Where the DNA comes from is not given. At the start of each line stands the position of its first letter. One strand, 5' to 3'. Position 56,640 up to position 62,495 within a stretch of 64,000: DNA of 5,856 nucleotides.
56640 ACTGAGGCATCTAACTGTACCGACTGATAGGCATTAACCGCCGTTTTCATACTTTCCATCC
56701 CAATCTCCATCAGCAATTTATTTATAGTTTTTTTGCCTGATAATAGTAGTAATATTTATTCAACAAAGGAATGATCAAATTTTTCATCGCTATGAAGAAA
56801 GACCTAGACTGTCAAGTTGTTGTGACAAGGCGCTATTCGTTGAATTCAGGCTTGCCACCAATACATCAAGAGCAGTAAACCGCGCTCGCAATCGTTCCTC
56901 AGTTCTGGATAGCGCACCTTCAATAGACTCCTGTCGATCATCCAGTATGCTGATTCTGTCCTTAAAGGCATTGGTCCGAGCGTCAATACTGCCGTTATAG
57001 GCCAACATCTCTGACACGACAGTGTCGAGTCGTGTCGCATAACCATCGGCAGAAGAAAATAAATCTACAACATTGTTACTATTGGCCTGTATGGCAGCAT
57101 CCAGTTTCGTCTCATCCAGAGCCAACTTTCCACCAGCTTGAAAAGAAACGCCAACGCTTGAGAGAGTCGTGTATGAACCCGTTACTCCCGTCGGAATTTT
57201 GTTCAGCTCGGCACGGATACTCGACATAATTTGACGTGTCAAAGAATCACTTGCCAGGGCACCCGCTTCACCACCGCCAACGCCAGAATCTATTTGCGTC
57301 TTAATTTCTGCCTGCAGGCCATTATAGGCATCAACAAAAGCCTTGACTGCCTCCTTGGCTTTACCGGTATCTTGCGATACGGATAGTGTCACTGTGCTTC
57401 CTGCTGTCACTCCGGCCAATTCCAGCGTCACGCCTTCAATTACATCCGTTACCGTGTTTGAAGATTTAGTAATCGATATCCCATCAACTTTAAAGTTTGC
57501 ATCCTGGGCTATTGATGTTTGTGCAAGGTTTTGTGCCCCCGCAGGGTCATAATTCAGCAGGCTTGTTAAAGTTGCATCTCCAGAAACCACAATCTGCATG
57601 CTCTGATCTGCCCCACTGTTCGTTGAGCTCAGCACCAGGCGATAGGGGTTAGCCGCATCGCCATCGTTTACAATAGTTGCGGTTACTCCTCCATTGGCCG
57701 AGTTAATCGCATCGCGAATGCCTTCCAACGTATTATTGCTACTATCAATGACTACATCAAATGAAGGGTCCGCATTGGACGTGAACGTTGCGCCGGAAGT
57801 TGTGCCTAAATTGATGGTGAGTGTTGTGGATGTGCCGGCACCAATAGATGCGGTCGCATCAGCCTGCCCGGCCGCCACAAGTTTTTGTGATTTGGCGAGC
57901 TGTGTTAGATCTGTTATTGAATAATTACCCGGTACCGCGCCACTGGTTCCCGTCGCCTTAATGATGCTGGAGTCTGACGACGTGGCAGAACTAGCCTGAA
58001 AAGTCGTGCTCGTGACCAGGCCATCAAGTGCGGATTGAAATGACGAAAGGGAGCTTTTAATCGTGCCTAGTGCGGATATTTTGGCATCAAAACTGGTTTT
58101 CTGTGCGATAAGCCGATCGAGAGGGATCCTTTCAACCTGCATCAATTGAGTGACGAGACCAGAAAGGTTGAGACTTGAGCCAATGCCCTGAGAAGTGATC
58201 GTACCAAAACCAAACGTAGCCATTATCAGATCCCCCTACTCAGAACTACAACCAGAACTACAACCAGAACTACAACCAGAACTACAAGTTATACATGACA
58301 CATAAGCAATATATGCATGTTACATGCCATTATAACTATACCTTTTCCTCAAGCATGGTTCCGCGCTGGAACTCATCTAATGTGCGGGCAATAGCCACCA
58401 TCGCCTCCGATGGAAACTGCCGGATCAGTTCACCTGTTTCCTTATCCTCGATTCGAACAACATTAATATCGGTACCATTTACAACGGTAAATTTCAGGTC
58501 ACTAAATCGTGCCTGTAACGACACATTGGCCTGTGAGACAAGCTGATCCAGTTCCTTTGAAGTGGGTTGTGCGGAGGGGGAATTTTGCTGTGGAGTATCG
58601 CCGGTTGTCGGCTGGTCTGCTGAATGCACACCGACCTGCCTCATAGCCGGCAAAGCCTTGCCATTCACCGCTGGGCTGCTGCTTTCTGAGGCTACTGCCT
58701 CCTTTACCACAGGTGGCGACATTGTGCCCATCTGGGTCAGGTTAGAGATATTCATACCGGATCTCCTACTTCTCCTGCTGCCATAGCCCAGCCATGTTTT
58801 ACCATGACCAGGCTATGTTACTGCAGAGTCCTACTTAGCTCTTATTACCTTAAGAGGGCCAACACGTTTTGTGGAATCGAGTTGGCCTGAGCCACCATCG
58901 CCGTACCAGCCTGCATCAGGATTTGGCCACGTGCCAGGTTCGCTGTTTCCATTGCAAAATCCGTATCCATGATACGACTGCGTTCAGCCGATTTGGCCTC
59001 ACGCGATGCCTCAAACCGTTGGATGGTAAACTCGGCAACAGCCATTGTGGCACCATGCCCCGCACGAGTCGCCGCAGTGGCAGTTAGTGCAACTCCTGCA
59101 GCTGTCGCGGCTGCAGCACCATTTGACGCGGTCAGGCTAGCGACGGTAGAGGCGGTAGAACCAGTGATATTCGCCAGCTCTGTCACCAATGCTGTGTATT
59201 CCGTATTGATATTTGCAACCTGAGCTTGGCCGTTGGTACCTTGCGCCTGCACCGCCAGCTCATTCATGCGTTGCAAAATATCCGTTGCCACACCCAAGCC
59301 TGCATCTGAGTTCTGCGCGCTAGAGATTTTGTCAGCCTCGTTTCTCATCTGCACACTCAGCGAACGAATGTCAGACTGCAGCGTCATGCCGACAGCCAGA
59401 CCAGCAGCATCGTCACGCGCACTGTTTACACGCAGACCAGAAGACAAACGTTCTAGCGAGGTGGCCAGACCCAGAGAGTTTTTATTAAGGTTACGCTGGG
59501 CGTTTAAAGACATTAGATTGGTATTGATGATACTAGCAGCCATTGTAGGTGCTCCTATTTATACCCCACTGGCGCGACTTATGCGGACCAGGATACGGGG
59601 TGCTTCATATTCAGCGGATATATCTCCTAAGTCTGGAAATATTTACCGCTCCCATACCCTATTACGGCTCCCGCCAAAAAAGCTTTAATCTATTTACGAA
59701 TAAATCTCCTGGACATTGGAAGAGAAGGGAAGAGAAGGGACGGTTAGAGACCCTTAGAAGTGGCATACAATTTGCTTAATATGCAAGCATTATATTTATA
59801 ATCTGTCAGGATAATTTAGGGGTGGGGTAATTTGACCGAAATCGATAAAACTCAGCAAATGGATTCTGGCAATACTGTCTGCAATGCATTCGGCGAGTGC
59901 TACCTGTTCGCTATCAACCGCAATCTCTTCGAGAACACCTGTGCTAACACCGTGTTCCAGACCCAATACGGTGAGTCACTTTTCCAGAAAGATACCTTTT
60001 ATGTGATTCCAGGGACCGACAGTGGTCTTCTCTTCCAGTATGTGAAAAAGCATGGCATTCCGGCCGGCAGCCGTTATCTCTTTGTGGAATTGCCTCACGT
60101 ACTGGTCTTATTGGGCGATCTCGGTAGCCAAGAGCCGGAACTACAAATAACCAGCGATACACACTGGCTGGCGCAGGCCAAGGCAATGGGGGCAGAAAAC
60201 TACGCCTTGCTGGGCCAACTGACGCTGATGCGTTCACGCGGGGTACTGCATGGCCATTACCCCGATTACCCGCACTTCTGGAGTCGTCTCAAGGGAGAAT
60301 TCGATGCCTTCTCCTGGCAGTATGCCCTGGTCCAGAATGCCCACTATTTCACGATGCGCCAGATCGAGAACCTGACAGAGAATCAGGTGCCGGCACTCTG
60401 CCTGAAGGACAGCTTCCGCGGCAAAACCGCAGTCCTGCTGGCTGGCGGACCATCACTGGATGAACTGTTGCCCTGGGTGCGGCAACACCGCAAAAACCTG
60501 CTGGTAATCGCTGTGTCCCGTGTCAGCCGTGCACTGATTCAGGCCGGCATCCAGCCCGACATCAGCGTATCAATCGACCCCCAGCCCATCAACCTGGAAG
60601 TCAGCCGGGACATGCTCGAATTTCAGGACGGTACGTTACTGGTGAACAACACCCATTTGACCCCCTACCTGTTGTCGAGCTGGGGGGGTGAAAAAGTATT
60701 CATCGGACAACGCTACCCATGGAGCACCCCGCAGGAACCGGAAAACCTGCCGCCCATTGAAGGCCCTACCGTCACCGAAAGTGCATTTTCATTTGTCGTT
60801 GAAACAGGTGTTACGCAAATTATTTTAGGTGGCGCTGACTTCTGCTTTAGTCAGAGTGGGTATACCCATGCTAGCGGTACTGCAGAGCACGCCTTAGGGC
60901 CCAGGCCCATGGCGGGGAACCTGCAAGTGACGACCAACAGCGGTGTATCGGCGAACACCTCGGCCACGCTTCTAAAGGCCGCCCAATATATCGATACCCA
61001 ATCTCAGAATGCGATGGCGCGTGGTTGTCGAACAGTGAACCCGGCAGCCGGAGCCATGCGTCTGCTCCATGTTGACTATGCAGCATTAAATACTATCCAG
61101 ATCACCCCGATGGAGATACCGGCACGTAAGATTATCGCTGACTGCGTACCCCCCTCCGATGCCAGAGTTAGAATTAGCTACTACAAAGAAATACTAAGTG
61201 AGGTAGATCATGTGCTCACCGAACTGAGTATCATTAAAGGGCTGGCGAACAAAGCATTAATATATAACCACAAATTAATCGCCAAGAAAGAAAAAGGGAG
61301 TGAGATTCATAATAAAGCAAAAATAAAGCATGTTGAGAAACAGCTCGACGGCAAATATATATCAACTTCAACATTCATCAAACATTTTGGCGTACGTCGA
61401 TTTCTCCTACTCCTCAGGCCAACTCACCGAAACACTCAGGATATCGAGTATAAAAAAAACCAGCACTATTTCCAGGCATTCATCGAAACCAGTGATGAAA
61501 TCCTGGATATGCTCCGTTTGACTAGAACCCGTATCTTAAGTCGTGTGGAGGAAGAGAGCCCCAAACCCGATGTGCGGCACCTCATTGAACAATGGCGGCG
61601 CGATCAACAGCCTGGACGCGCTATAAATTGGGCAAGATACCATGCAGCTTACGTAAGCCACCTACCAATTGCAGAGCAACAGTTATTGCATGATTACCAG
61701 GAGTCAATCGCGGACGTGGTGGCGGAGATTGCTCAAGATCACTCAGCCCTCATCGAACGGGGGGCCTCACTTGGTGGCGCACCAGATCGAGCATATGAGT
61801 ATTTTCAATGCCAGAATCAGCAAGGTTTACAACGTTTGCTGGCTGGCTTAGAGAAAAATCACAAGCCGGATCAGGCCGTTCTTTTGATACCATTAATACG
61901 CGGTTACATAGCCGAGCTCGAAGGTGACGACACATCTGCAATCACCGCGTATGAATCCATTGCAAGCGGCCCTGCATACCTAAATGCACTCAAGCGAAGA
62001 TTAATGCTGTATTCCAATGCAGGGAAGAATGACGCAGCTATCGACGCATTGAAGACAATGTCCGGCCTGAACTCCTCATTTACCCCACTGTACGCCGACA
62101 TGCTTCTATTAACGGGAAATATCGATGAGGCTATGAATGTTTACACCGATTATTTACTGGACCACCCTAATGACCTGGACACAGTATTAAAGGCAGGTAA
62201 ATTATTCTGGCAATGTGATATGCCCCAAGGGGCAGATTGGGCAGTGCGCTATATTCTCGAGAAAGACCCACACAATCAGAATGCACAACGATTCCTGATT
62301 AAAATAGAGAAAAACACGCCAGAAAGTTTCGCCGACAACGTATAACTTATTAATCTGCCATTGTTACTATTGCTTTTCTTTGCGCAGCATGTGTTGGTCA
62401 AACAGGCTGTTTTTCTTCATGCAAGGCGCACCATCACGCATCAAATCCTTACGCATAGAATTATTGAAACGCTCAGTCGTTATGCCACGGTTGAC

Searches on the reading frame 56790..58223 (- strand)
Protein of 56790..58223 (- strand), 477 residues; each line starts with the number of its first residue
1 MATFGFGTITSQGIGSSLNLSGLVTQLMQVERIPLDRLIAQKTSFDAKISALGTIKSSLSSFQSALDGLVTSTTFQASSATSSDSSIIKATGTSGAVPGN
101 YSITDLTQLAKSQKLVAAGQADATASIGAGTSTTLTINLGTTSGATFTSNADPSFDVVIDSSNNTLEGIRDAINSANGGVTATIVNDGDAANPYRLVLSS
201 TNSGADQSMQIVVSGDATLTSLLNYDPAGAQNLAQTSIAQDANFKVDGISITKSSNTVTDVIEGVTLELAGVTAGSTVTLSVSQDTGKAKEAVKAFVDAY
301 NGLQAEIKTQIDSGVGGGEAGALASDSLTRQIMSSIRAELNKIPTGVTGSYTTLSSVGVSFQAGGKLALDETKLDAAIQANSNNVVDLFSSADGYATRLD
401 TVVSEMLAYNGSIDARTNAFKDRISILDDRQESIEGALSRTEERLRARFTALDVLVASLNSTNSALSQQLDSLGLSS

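Call 97: search_protein_families(library=pfam, proteins=[window:56790-58223:-], max_evalue=0.0001)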
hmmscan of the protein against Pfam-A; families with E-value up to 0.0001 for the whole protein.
window:56790-58223:- (477 aa): 2 families
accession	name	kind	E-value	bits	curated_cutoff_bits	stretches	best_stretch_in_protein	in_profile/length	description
PF07195.17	FliD_C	-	3.3e-55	187.5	25.4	1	239-461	1-236/236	Flagellar hook-associated protein 2 C-terminus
PF02465.23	FliD_N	-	2.7e-25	89.2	24.8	1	16-113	1-97/97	Flagellar hook-associated protein 2 N-terminus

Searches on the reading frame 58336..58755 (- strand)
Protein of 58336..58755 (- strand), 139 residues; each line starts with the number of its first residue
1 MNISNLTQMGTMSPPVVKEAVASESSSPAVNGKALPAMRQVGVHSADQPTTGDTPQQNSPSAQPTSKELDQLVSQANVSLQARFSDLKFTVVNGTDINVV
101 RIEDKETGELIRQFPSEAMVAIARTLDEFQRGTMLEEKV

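Call 97: search_protein_families(library=pfam, proteins=[window:58336-58755:-], max_evalue=0.0001)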
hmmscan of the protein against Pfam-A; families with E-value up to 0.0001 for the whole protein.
window:58336-58755:- (139 aa): 1 family
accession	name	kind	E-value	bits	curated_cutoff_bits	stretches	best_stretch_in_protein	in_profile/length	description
PF03646.20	FlaG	-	1.4e-15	57.7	23.8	1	46-134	11-98/101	FlaG protein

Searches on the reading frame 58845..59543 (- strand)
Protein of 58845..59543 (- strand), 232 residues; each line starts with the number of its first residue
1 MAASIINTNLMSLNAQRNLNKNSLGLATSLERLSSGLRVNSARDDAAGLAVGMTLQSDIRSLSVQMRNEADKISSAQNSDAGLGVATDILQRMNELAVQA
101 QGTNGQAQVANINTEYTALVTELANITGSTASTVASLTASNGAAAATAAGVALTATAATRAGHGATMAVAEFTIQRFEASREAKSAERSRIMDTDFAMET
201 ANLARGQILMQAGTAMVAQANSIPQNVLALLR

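Call 97: search_protein_families(library=pfam, proteins=[window:58845-59543:-], max_evalue=0.0001)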
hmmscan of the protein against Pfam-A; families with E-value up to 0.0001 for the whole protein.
window:58845-59543:- (232 aa): 2 families
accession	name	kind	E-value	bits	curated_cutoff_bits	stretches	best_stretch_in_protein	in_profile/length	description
PF00669.25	Flagellin_N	-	1.9e-27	96.4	26.6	1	6-131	1-127/139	Bacterial flagellin N-terminal helical region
PF00700.27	Flagellin_C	-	1.2e-16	61.3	23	1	149-231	4-86/86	Bacterial flagellin C-terminal helical region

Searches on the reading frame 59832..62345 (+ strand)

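Call 97: search_protein_families(library=pfam, proteins=[window:59832-62345:+], max_evalue=0.0001)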
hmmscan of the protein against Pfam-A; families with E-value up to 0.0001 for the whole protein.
window:59832-62345:+ (837 aa): 2 families
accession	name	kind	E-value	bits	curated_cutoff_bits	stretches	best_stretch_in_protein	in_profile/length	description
PF01973.23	MptE-like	-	1.5e-37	129.4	34.6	1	176-341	2-170/171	6-hydroxymethylpterin diphosphokinase MptE-like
PF13428.12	TPR_14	-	4.8e-05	24.1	23.5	0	753-790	6-43/44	Tetratricopeptide repeat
